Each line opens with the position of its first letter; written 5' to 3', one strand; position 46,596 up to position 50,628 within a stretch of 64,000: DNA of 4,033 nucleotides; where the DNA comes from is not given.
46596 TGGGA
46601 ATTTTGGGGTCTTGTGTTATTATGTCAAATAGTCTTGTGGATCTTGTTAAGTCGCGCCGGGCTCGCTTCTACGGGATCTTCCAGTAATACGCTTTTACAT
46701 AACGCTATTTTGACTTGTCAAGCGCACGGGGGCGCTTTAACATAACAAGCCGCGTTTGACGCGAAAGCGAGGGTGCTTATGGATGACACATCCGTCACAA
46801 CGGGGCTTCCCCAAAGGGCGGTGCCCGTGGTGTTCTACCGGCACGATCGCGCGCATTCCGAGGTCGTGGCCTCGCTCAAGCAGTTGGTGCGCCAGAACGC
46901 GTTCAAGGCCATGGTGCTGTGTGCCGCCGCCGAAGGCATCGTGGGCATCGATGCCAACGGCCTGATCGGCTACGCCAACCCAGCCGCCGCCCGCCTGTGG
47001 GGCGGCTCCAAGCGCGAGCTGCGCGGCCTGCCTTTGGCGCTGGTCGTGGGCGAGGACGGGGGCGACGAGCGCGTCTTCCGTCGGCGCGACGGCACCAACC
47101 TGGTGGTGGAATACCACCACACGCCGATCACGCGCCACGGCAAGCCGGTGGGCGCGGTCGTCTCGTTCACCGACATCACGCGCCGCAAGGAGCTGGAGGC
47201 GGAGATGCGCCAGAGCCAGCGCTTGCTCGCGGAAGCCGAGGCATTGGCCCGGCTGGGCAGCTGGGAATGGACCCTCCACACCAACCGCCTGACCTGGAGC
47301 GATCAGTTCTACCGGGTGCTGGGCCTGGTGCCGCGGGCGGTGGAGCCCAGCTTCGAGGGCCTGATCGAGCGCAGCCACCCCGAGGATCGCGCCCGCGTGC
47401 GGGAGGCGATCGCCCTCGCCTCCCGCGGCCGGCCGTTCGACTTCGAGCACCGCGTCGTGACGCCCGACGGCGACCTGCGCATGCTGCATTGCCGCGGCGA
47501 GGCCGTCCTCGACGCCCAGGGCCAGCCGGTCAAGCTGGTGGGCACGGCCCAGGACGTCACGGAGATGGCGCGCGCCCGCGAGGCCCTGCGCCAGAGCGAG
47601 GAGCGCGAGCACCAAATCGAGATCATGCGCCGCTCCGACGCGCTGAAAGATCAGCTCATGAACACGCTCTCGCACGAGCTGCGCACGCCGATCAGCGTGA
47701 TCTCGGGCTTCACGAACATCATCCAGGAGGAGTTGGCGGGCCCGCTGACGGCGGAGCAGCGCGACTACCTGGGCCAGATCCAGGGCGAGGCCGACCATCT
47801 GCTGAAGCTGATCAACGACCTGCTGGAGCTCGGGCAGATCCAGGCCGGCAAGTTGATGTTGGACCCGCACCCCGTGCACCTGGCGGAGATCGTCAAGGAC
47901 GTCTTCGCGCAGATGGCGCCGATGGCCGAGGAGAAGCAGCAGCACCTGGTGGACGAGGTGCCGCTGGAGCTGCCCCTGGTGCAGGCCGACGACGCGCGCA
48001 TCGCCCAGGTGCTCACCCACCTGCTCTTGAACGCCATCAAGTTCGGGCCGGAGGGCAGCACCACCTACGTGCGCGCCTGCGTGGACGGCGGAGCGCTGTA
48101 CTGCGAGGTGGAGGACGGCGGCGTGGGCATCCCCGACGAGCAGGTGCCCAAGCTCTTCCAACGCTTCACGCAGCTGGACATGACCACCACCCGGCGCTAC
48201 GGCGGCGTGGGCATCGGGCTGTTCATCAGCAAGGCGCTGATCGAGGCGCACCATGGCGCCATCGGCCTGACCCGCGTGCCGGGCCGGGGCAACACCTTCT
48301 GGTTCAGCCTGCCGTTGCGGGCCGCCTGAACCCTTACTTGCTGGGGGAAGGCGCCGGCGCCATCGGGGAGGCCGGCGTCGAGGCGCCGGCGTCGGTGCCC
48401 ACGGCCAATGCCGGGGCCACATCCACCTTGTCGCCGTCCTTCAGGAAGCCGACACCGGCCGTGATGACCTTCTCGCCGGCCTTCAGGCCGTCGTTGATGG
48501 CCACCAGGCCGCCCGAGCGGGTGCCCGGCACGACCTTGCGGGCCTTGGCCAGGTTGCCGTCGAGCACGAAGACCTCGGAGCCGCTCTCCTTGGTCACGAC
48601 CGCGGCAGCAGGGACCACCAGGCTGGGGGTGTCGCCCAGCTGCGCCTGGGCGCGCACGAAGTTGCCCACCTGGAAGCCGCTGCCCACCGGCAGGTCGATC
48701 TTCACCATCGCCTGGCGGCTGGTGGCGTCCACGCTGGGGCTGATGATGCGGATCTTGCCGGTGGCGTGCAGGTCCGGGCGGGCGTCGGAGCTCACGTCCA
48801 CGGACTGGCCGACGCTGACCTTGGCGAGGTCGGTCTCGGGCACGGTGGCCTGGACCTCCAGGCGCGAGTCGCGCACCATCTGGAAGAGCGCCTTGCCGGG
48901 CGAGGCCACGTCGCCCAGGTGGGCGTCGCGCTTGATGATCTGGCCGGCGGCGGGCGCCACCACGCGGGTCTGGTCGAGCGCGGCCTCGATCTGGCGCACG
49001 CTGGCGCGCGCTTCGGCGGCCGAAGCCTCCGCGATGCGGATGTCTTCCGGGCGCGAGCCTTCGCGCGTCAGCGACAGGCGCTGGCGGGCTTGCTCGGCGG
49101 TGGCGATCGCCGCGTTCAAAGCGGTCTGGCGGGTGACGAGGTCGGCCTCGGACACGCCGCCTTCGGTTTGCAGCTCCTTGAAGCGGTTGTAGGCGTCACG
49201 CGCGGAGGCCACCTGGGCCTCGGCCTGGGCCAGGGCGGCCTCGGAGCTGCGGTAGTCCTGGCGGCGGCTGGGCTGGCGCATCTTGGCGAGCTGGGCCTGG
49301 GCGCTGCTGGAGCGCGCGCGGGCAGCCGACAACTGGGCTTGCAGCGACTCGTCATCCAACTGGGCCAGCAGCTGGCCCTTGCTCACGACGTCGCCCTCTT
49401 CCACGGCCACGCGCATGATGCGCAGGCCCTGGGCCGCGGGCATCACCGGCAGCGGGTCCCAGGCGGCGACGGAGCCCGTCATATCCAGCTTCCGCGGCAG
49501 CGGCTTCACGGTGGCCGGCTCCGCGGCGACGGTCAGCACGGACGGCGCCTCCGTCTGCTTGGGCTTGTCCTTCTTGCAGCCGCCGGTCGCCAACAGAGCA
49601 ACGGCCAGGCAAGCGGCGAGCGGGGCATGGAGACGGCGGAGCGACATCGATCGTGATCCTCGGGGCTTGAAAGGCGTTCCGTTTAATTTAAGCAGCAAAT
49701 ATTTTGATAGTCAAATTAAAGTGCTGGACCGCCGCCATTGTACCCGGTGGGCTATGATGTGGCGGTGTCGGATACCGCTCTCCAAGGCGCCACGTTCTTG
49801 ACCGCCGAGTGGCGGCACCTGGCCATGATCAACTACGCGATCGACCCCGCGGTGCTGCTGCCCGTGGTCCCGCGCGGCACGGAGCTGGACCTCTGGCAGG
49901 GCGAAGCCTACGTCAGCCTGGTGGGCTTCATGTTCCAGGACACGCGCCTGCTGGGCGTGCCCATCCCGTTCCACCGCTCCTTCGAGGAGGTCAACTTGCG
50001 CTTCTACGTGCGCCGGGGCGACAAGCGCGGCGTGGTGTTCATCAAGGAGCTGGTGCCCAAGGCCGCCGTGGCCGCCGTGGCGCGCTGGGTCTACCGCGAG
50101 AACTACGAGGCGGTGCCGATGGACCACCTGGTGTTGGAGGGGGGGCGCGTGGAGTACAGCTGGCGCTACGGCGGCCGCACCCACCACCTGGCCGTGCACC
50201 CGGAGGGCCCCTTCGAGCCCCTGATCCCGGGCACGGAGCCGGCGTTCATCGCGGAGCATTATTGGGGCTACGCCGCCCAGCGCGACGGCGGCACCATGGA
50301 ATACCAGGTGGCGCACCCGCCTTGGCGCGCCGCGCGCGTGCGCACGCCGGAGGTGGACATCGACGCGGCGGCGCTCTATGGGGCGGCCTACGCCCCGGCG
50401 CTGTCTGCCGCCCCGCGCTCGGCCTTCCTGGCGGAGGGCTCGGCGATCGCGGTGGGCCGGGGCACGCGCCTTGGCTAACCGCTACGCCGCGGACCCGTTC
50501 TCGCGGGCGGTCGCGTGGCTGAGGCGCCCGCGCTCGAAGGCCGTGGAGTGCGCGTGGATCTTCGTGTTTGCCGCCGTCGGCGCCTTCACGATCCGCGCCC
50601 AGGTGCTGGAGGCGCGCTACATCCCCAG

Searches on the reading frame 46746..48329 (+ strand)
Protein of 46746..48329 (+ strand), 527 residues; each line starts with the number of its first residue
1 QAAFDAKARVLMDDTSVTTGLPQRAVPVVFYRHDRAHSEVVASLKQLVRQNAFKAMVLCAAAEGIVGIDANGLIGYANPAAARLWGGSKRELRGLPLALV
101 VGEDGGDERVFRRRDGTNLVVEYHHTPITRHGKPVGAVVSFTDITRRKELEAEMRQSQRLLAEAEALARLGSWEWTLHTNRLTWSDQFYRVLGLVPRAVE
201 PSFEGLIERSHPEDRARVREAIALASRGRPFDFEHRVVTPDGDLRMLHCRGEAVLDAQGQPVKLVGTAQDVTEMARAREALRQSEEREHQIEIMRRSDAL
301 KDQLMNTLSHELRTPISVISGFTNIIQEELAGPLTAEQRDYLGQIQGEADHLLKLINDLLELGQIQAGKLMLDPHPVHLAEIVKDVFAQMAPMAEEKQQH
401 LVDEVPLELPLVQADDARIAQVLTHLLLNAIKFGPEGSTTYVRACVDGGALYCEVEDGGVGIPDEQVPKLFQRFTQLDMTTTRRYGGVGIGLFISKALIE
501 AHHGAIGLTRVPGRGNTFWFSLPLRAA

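Call 70: search_protein_families(library=pfam, proteins=[window:46746-48329:+], max_evalue=0.00001)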
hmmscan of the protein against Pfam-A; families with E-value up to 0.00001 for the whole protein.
window:46746-48329:+ (527 aa): 6 families
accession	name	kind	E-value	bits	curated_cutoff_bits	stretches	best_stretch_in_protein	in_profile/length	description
PF02518.31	HATPase_c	-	2.6e-25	89.5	26.4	1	415-525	2-110/111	Histidine kinase-, DNA gyrase B-, and HSP90-like ATPase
PF08447.18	PAS_3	-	1.2e-20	74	25.6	1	182-268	2-89/89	PAS fold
PF00512.31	HisKA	-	3.2e-19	69.2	26.9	1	301-368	2-66/66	His Kinase A (phospho-acceptor) domain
PF00989.32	PAS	-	2.1e-12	47.5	22.6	0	60-139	9-91/113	PAS fold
PF13426.13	PAS_9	-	3e-12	47.2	27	0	63-145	2-102/103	PAS domain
PF08448.16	PAS_4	-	3.8e-12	46.9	23.1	0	212-274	46-108/110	PAS fold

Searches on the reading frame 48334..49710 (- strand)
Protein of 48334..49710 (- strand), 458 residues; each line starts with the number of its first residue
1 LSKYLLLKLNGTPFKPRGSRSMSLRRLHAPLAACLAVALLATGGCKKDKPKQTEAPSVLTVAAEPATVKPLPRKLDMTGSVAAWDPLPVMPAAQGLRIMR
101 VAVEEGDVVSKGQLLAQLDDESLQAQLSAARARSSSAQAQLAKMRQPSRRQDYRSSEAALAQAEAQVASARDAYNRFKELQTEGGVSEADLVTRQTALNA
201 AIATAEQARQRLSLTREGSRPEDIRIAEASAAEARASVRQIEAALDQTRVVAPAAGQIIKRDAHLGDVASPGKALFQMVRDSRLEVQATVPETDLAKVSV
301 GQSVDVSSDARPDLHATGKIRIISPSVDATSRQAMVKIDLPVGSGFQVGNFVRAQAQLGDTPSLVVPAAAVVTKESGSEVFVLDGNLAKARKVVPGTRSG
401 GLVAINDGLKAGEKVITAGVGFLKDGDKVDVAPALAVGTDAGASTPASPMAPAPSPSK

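Call 70: search_protein_families(library=pfam, proteins=[window:48334-49710:-], max_evalue=0.00001)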
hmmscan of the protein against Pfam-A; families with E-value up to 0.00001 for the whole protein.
window:48334-49710:- (458 aa): 3 families
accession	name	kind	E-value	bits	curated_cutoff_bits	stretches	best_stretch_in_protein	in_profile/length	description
PF16576.10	HlyD_D23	-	2.6e-21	76.4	30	1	91-341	24-202/214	Barrel-sandwich domain of CusB or HlyD membrane-fusion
PF13437.12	HlyD_3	-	7.4e-21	75.3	22.2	1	250-342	2-95/106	HlyD family secretion protein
PF13533.13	Biotin_lipoyl_2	-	2.5e-06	27.6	29.8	1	88-119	2-32/32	Biotin-lipoyl like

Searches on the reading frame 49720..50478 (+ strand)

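Call 70: search_protein_families(library=pfam, proteins=[window:49720-50478:+], max_evalue=0.00001)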
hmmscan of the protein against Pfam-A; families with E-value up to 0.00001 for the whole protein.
window:49720-50478:+ (252 aa): 1 family
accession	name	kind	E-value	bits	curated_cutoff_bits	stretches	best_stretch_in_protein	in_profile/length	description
PF09844.14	DUF2071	-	1.4e-59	201.7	27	1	28-239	1-209/212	Uncharacterized conserved protein (COG2071)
